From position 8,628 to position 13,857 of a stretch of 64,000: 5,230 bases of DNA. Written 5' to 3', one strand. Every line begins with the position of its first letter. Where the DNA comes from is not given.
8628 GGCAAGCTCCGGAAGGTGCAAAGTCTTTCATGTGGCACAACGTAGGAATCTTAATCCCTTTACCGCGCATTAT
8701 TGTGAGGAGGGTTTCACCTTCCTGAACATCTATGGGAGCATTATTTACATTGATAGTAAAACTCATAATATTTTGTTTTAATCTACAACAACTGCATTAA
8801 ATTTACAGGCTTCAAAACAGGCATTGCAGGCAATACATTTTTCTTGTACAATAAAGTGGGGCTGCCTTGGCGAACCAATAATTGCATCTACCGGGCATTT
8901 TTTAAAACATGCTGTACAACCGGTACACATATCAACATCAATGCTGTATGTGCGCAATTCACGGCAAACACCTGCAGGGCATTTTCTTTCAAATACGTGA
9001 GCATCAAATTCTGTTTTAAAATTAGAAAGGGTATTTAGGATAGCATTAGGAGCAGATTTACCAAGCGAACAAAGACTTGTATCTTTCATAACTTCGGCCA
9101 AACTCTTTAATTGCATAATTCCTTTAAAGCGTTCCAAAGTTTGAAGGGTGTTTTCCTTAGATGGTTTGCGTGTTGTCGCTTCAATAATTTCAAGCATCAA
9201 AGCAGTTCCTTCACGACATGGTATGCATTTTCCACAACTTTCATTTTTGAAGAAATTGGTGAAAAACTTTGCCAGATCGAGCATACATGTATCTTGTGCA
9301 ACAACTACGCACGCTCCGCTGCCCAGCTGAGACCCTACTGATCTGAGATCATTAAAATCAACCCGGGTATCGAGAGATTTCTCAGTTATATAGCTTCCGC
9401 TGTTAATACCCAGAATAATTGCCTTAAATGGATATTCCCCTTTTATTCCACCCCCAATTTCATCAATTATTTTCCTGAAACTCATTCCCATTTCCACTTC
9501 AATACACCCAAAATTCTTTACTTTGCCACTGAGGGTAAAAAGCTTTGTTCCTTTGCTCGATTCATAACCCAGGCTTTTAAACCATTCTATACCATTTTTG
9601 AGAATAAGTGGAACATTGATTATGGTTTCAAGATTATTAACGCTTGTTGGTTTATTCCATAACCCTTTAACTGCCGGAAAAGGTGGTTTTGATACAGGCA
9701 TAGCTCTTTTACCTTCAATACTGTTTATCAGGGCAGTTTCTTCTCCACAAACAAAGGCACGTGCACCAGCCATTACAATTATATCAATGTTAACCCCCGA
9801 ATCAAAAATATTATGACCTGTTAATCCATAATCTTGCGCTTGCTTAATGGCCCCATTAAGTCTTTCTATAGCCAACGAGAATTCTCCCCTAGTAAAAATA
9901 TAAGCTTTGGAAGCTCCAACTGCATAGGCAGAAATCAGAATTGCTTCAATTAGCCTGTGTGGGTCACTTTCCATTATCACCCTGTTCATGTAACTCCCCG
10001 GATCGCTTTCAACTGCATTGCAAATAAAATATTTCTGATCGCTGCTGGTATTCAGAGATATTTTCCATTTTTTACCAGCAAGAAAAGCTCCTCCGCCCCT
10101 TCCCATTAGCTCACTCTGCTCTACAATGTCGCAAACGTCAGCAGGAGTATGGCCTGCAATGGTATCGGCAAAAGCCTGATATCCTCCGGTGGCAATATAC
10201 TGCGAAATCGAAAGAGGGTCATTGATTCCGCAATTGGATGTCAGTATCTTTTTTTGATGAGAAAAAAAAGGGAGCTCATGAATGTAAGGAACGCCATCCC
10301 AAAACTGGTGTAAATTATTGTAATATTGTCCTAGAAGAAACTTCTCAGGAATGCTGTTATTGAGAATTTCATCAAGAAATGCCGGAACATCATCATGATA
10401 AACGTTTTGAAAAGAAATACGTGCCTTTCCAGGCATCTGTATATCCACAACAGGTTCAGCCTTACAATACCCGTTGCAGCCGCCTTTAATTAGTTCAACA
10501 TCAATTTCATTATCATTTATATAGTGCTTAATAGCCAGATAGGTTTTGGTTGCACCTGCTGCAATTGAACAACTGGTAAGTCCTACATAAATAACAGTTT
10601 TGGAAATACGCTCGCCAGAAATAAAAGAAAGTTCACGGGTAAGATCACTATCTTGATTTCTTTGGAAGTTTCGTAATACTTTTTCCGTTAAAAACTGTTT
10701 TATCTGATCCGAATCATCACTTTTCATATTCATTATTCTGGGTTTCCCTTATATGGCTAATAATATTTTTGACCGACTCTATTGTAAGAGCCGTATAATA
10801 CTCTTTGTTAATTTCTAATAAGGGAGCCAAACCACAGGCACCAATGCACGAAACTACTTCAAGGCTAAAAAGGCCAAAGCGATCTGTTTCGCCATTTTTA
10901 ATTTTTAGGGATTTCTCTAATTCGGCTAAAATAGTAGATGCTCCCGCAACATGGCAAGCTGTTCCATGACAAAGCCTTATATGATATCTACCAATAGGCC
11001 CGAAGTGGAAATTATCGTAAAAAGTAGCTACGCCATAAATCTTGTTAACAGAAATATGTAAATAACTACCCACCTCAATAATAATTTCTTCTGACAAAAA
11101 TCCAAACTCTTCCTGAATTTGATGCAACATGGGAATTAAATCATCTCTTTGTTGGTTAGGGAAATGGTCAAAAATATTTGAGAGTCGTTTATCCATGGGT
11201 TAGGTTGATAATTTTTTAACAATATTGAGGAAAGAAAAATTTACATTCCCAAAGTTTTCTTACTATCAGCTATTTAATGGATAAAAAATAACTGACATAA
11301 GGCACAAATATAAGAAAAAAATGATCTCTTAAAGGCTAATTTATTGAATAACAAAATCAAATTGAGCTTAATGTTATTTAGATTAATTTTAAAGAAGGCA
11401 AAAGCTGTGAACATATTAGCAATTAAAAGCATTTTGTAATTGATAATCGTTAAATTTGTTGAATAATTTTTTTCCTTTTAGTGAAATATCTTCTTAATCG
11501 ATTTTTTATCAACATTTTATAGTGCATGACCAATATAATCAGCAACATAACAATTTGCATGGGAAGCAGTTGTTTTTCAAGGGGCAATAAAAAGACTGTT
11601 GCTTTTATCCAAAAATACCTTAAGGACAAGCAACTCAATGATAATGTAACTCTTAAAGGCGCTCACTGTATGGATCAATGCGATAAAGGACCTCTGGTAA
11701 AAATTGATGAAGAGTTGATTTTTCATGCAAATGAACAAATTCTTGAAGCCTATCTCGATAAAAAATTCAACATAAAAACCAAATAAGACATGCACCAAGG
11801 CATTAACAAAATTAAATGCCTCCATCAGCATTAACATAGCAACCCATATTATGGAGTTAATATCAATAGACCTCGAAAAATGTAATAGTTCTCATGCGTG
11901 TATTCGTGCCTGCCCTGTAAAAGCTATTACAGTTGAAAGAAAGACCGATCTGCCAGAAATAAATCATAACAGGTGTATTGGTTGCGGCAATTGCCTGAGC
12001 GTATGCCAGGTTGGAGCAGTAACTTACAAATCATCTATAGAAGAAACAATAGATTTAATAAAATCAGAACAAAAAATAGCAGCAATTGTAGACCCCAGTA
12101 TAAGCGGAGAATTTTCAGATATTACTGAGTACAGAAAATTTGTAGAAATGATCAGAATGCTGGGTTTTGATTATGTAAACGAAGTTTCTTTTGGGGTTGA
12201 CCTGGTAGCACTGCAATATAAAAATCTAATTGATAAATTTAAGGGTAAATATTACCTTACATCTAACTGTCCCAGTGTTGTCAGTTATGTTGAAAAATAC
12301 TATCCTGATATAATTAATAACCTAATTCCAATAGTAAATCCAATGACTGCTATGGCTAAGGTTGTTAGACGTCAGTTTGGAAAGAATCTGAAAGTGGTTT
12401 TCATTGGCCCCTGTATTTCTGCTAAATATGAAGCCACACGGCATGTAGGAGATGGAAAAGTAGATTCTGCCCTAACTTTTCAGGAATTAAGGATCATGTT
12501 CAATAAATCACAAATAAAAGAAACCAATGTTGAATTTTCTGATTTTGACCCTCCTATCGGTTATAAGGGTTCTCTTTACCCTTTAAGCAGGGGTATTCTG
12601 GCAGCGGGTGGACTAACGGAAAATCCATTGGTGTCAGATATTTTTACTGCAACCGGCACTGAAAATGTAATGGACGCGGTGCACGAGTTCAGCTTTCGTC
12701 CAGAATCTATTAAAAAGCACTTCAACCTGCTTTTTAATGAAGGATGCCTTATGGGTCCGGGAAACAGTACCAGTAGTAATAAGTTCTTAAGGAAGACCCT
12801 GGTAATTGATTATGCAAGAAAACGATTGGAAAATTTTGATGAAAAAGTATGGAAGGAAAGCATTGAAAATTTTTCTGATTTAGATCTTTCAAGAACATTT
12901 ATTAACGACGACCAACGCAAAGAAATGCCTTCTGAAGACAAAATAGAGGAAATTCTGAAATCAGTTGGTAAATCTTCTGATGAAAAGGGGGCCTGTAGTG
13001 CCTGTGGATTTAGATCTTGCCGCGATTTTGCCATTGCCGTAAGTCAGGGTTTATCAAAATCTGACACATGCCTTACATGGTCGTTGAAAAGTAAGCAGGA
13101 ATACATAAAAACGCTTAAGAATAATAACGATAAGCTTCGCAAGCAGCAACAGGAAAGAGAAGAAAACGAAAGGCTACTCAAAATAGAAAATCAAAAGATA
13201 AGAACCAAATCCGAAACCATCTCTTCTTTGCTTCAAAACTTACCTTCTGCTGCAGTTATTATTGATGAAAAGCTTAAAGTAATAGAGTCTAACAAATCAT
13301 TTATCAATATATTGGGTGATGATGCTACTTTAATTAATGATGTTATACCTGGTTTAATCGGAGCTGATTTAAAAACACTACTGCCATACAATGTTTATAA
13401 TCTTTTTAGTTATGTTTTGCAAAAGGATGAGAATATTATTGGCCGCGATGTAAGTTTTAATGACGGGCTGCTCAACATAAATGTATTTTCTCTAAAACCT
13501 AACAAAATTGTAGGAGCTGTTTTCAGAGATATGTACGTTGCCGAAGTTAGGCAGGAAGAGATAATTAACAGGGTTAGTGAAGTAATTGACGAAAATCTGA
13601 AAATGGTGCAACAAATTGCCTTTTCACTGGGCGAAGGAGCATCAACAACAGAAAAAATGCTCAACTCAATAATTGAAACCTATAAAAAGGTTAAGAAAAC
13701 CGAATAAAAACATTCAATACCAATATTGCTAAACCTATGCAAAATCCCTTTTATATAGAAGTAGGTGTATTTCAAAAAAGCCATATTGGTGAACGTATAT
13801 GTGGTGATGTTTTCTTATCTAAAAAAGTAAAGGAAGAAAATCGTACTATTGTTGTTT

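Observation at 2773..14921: One HydABC hydrogenase operon bracketed by two different sensory [FeFe]-hydrogenase signalling modules plus Rex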

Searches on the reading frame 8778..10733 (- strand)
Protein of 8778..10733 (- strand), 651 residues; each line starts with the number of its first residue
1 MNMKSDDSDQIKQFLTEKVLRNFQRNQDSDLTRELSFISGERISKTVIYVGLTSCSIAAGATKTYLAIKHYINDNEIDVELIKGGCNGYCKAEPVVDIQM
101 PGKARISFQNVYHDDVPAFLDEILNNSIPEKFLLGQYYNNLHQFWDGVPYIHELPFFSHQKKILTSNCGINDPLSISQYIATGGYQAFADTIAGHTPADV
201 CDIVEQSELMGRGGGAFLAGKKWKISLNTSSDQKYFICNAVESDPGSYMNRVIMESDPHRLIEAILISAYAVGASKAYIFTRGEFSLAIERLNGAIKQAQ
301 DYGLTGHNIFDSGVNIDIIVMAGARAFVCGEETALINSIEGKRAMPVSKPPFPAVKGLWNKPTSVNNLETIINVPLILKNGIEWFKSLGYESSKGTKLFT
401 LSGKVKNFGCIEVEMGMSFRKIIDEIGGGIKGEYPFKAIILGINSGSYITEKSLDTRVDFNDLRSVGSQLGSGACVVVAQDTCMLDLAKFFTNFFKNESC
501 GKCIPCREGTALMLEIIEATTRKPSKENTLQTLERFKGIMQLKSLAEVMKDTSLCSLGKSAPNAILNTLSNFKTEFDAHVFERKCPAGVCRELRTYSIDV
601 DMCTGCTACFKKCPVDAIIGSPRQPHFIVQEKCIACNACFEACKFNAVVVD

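Call 3: search_protein_families(library=pfam, proteins=[window:8778-10733:-], max_evalue=0.001)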
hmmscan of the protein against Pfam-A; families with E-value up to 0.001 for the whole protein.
window:8778-10733:- (651 aa): 11 families
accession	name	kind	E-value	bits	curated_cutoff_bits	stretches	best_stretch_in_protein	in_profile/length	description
PF01512.22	Complex1_51K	-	6.8e-39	133.6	31.2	1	204-375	1-149/150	Nuo51 FMN-binding domain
PF10589.14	NADH_4Fe-4S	-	6.2e-25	87.3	23.5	1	486-579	1-85/85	NADH-ubiquinone oxidoreductase-F iron-sulfur binding region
PF00037.32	Fer4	-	1.6e-09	37.6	21.1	2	597-618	2-23/24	4Fe-4S binding domain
PF14697.11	Fer4_21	-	6.8e-09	36.2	35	1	598-645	3-53/59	4Fe-4S dicluster domain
PF13187.11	Fer4_9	-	6e-07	29.8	27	1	602-646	1-50/52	4Fe-4S dicluster domain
PF13237.11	Fer4_10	-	6.1e-07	29.7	25.5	1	597-643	3-52/53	4Fe-4S dicluster domain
PF10531.15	SLBB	-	1.8e-05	24.9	27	1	399-434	2-37/55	SLBB domain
PF12837.12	Fer4_6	-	6.1e-05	23.2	25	1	598-618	4-24/24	4Fe-4S binding domain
PF12797.12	Fer4_2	-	0.00022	21.5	24.5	0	626-644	3-21/22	4Fe-4S binding domain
PF22461.2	SLBB_2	-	0.00026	21.5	27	1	397-449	1-54/79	SLBB domain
PF12838.12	Fer4_7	-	0.00032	21.5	27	0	592-617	27-52/52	4Fe-4S dicluster domain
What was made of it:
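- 8778..10733 (-): hydB, NuoF-like FMN/NADH subunit with extra Fe-S domains. Pfam Complex1_51K, NADH_4Fe-4S, Fer4 (call 3).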

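Call 63: search_protein_families(library=ncbifam, proteins=[window:8778-10733:-], max_evalue=0.00001)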
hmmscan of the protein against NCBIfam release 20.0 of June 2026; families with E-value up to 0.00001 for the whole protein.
window:8778-10733:- (651 aa): 12 families
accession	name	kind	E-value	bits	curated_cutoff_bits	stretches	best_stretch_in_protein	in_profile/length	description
TIGR01959.1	nuoF_fam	equivalog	4.8e-129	430.4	558.65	1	167-580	5-410/410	NADH-quinone oxidoreductase subunit NuoF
NF008436.0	PRK11278.1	equivalog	1.7e-103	346.9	749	1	172-582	23-428/448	NADH-quinone oxidoreductase subunit NuoF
NF010120.0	PRK13596.1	equivalog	1.5e-101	340.1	389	1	161-582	6-419/433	NADH-quinone oxidoreductase subunit NuoF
TIGR01944.1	rnfB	subfamily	7.4e-15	55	68.7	1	595-649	107-161/190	RnfABCDGE type electron transport complex subunit B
NF003475.0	PRK05113.1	equivalog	3.1e-12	46.8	203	1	597-647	109-159/190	electron transport complex subunit RsxB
NF005415.0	PRK06991.1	equivalog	3.4e-12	46.6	281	1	594-645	78-129/284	electron transport complex subunit RsxB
NF006446.0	PRK08764.1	equivalog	1.3e-09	38.1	220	1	596-648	82-133/139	Rnf electron transport complex subunit RnfB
TIGR04481.1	PR_assoc_PrdC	equivalog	2e-09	36.8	490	1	199-442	75-281/425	proline reductase-associated electron transfer protein PrdC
NF038196.1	ferrodoxin_EFR1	subfamily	1.2e-07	32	75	1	590-648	174-229/242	EFR1 family ferrodoxin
NF043039.1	HgcAB_like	equivalog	4e-06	26.7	285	0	594-648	293-349/350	HgcAB-like fusion protein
NF040864.1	HgcB_ferredoxin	equivalog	4.4e-06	26.4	99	1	592-650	5-63/93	mercury methylation ferredoxin HgcB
TIGR02700.1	flavo_MJ0208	hypoth_equivalog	4.4e-06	26.1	251.35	1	586-648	133-194/234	dihydromethanopterin reductase (acceptor)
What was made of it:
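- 8778..10733 (-): NCBIfam nuoF_fam, E=5e-129 (call 63).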

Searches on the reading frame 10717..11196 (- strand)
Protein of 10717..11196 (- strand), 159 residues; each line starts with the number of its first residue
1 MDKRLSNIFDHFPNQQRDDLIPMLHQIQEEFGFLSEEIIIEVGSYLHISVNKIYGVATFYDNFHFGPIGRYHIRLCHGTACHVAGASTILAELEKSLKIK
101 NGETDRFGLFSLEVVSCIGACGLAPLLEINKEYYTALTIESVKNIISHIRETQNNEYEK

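Call 3: search_protein_families(library=pfam, proteins=[window:10717-11196:-], max_evalue=0.001)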
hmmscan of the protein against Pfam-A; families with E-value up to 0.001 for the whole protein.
window:10717-11196:- (159 aa): 1 family
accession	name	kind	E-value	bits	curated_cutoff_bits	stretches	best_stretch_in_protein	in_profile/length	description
PF01257.25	2Fe-2S_thioredx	-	7.2e-48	162.6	24.8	1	7-149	3-144/145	Thioredoxin-like [2Fe-2S] ferredoxin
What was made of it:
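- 10717..11196 (-): hydC, NuoE-like [2Fe-2S] subunit. Pfam 2Fe-2S_thioredx, E=7e-48 (call 3).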

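Call 63: search_protein_families(library=ncbifam, proteins=[window:10717-11196:-], max_evalue=0.00001)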
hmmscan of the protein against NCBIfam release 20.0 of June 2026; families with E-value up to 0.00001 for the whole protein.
window:10717-11196:- (159 aa): 9 families
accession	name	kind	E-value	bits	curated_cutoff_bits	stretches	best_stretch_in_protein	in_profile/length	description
NF005722.0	PRK07539.1-2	equivalog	8.2e-41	139.7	141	1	6-148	14-155/157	NADH-quinone oxidoreductase subunit NuoE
TIGR01958.1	nuoE_fam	subfamily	1e-40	139.3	142.4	1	6-148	3-146/148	NADH-quinone oxidoreductase subunit NuoE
NF005747.0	PRK07571.1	equivalog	1.3e-37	129.1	224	1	15-151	34-170/173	bidirectional hydrogenase complex protein HoxE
NF005725.0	PRK07539.1-5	equivalog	1.4e-36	125.8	220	1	5-150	25-172/174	NADH-quinone oxidoreductase subunit NuoE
NF005721.0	PRK07539.1-1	equivalog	1.3e-31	110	308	1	5-154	34-182/292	NADH-quinone oxidoreductase subunit NuoE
NF004638.0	PRK05988.1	equivalog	2.6e-30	105.3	198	1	15-150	23-158/159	formate dehydrogenase subunit gamma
NF005724.0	PRK07539.1-4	equivalog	7e-28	98.1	280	1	10-152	31-175/240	NADH-quinone oxidoreductase subunit NuoE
NF005723.0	PRK07539.1-3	equivalog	1.6e-25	89.9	226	1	11-149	16-156/158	NADH-quinone oxidoreductase subunit NuoE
NF009040.0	PRK12373.1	equivalog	7.1e-25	88.5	514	1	12-150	30-170/400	NADH-quinone oxidoreductase subunit E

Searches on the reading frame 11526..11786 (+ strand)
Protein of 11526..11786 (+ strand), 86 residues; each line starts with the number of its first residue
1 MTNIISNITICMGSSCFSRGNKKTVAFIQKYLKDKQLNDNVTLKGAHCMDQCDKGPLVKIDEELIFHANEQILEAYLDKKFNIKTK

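Call 3: search_protein_families(library=pfam, proteins=[window:11526-11786:+], max_evalue=0.001)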
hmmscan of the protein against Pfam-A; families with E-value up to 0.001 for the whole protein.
window:11526-11786:+ (86 aa): 1 family
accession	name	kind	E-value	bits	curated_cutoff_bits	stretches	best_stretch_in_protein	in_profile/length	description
PF01257.25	2Fe-2S_thioredx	-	1.4e-08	35.1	24.8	1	7-78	67-142/145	Thioredoxin-like [2Fe-2S] ferredoxin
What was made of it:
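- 11526..11786 (+): Small thioredoxin-like [2Fe-2S] ferredoxin (HfsA-position gene). Pfam 2Fe-2S_thioredx, C-terminal half, E=1e-8 (call 3).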

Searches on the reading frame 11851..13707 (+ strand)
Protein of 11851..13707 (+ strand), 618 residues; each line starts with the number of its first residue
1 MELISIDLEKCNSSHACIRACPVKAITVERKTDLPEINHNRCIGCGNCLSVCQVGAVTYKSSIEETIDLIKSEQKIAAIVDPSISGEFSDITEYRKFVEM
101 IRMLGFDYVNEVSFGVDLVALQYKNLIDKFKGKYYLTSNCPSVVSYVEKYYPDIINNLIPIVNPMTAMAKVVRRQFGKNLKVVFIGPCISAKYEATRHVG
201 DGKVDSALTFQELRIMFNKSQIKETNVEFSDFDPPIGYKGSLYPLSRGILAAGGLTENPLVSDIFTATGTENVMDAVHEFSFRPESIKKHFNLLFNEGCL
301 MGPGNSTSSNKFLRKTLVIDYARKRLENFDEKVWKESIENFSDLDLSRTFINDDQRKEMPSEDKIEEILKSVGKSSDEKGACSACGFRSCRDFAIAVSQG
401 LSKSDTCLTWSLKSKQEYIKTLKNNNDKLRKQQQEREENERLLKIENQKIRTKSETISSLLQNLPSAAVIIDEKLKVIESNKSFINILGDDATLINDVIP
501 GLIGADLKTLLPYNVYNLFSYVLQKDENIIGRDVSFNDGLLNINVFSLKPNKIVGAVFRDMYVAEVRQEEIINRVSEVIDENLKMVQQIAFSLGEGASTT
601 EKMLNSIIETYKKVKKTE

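Call 3: search_protein_families(library=pfam, proteins=[window:11851-13707:+], max_evalue=0.001)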
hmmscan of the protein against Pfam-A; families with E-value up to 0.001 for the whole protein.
window:11851-13707:+ (618 aa): 10 families
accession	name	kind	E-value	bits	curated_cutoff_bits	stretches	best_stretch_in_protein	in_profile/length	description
PF02906.19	Fe_hyd_lg_C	-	6.7e-40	137.7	22.1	1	75-280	2-222/245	Iron only hydrogenase large subunit, C-terminal domain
PF00037.32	Fer4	-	4.9e-09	36.1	21.1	1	35-58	1-24/24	4Fe-4S binding domain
PF12837.12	Fer4_6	-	8.1e-09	35.5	25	1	35-56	2-23/24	4Fe-4S binding domain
PF13237.11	Fer4_10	-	2.1e-08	34.4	25.5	1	4-52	2-52/53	4Fe-4S dicluster domain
PF12838.12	Fer4_7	-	9e-08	32.9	27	1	10-56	1-52/52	4Fe-4S dicluster domain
PF25160.1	LdpA_Fe-S-bd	-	2.3e-07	30.9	27.6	1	14-60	6-46/49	LdpA Fe-S cluster-binding domain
PF12797.12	Fer4_2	-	4.3e-07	29.9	24.5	1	35-52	3-20/22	4Fe-4S binding domain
PF14697.11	Fer4_21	-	2.3e-06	28.1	35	1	6-57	3-57/59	4Fe-4S dicluster domain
PF04060.18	FeS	-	2.5e-05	24.3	23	1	382-407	6-31/33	Putative Fe-S cluster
PF13187.11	Fer4_9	-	3.8e-05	24.1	27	1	10-56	1-51/52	4Fe-4S dicluster domain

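Call 41: find_homologous_proteins(query=window:11851-13707:+, max_evalue=1e-10)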
Query window:11851-13707:+ (618 aa): 2851 proteins with E <= 1e-10 among 8000 candidates; the best 120 are listed.
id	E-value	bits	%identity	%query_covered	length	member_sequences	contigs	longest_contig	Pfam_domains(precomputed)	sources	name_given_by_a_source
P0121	0.0e+0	1373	100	100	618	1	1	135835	PF14697.12,PF02906.20,PF12797.13,PF12837.13,PF00037.33,PF12838.13,PF25160.2,PF13237.12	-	-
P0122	0.0e+0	1291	93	100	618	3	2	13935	PF14697.12,PF02906.20,PF12797.13,PF12837.13,PF00037.33,PF12838.13,PF25160.2,PF13237.12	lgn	-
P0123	0.0e+0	1118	81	100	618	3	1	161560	PF02906.20,PF00037.33,PF12838.13,PF25160.2,PF13237.12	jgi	jgi:Na+-translocating ferredoxin:NAD+ oxidoreductase RNF subunit RnfB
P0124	0.0e+0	1117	80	100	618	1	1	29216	PF02906.20,PF04060.19,PF00037.33,PF12838.13,PF25160.2,PF13237.12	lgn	-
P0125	0.0e+0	1098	77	100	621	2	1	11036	PF02906.20,PF12838.13,PF25160.2,PF13237.12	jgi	-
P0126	0.0e+0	1092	77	100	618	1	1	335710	PF14697.12,PF02906.20,PF12797.13,PF04060.19,PF12837.13,PF00037.33,PF12838.13,PF25160.2,PF13237.12,PF13187.12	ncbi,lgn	-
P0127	0.0e+0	1081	78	100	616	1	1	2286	PF02906.20,PF12837.13,PF12838.13,PF25160.2,PF13237.12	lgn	-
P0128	0.0e+0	1077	77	100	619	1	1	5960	PF02906.20,PF12797.13,PF04060.19,PF00037.33,PF12838.13,PF25160.2,PF13237.12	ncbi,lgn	-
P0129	0.0e+0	1075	78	100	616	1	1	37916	PF02906.20,PF12838.13,PF25160.2,PF13237.12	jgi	jgi:Na+-translocating ferredoxin:NAD+ oxidoreductase RNF subunit RnfB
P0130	0.0e+0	1073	77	100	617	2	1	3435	PF14697.12,PF02906.20,PF12797.13,PF04060.19,PF12837.13,PF00037.33,PF12838.13,PF25160.2,PF13237.12,PF13187.12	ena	-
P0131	0.0e+0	1063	76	100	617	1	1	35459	PF14697.12,PF02906.20,PF12797.13,PF12837.13,PF12838.13,PF25160.2,PF13237.12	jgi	jgi:Na+-translocating ferredoxin:NAD+ oxidoreductase RNF subunit RnfB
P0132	0.0e+0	1060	76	100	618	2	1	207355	PF02906.20,PF12797.13,PF12837.13,PF00037.33,PF12838.13,PF25160.2,PF13237.12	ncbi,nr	ncbi:MAG: histidine kinase [Bacteroidetes bacterium]|nr:MAG: histidine kinase [Bacteroidota bacteriu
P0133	0.0e+0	1058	76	100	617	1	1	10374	PF02906.20,PF12837.13,PF25160.2,PF13237.12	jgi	jgi:Na+-translocating ferredoxin:NAD+ oxidoreductase RNF subunit RnfB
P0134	0.0e+0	1054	75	100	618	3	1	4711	PF14697.12,PF02906.20,PF12797.13,PF12837.13,PF00037.33,PF12838.13,PF25160.2,PF13237.12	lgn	-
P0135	0.0e+0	1050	75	100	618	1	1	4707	PF14697.12,PF02906.20,PF12797.13,PF00037.33,PF12838.13,PF25160.2,PF13237.12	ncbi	-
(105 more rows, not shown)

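Call 63: search_protein_families(library=ncbifam, proteins=[window:11851-13707:+], max_evalue=0.00001)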
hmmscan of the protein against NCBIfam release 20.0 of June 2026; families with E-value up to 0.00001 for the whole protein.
window:11851-13707:+ (618 aa): 33 families (the best 25 are shown)
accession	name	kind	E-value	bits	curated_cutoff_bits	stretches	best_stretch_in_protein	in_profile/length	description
TIGR04105.1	FeFe_hydrog_B1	subfamily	2.9e-56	191.1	450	1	15-252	164-401/462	monomeric [FeFe] hydrogenase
TIGR02512.1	FeFe_hydrog_A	subfamily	1.1e-33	116.7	405.95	1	4-239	2-272/375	[FeFe] hydrogenase, group A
NF040763.1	FeFe_hydrog_A6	exception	8.6e-30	103.6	765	1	35-240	183-411/571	NADH-dependent [FeFe] hydrogenase, group A6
NF040762.1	Hydr_FeFe_Clost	exception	2e-21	76.3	900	1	31-239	178-410/572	ferredoxin hydrogenase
TIGR01944.1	rnfB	subfamily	1.3e-10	41.1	68.7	1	4-69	108-172/190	RnfABCDGE type electron transport complex subunit B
NF005505.0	PRK07118.1-4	equivalog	1.7e-09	37.6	378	1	11-75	143-206/265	Fe-S cluster domain-containing protein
NF005503.0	PRK07118.1-2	equivalog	2.8e-09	36.6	252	1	14-55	143-182/292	RnfABCDGE type electron transport complex subunit B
NF041836.1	rnfB_Methano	equivalog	3.4e-09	36.5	445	1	11-73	143-204/265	Rnf electron transport complex subunit RnfB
NF045992.1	CircClkLdpA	equivalog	2.6e-08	33.3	450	1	13-79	109-176/360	circadian clock protein LdpA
NF004541.0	PRK05888.2-2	equivalog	2.7e-08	33.8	217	1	4-67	56-120/168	NADH-quinone oxidoreductase subunit NuoI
TIGR02951.1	DMSO_dmsB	equivalog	3e-08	33.9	214.1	1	4-64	60-119/161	DMSO/selenate family reductase complex B subunit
NF003475.0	PRK05113.1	equivalog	3.6e-08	33.5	203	0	5-70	109-172/190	electron transport complex subunit RsxB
TIGR02700.1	flavo_MJ0208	hypoth_equivalog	4.8e-08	32.6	251.35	1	5-65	144-202/234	dihydromethanopterin reductase (acceptor)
NF058577.1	FdxA_fam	equivalog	1.5e-07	31.5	65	1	9-56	7-52/52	4Fe-4S ferredoxin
NF006446.0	PRK08764.1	equivalog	2e-07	31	220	0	10-60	87-136/139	Rnf electron transport complex subunit RnfB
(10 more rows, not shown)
